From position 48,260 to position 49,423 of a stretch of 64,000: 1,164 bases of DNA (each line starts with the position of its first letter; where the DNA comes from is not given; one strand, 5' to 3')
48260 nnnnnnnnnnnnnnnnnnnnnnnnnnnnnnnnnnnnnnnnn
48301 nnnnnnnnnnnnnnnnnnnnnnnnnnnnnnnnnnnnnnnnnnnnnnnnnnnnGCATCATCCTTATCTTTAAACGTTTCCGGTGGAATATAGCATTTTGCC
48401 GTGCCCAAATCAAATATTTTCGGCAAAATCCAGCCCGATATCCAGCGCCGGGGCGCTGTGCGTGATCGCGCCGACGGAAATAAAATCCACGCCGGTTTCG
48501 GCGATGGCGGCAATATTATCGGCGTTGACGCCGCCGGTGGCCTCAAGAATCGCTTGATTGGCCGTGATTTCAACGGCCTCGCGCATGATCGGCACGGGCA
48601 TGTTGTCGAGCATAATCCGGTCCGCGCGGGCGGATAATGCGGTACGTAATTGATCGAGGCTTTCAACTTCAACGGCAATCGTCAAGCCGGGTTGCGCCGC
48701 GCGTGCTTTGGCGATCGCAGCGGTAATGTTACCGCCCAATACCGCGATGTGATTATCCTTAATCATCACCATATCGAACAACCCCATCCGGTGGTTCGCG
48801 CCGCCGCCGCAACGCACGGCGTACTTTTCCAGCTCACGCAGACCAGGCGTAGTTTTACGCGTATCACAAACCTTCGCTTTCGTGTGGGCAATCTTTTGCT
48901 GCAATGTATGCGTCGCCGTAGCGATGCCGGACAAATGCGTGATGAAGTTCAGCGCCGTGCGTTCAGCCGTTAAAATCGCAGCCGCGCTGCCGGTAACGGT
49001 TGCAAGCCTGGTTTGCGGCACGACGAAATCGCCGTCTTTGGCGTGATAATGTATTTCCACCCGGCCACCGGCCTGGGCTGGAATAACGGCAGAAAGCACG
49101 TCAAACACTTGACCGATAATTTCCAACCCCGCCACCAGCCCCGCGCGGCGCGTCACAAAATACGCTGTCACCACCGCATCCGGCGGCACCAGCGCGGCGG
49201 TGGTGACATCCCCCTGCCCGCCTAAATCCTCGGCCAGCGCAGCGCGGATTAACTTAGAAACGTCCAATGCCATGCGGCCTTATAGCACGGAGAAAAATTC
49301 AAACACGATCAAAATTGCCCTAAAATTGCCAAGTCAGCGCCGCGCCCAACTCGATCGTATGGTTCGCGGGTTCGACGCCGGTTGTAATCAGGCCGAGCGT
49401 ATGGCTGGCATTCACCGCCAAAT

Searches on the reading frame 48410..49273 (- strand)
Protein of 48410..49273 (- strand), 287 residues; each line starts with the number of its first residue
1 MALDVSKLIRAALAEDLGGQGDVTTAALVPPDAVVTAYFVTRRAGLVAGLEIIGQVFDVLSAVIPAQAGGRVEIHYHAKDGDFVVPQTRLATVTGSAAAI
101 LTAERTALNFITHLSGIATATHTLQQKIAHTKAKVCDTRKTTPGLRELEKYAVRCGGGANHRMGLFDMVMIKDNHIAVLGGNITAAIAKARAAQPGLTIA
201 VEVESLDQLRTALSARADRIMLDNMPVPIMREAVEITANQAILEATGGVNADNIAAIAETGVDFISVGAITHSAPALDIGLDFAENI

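Call 74: search_protein_families(library=pfam, proteins=[window:48410-49273:-])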
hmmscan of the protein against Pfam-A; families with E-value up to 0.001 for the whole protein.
window:48410-49273:- (287 aa): 2 families
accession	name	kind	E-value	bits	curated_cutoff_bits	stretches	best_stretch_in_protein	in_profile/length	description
PF01729.25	QRPTase_C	-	1.6e-60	204.1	23.1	1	117-282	1-169/169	Quinolinate phosphoribosyl transferase, C-terminal domain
PF02749.22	QRPTase_N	-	3.9e-19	69.1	27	1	22-115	1-82/82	Quinolinate phosphoribosyl transferase, N-terminal domain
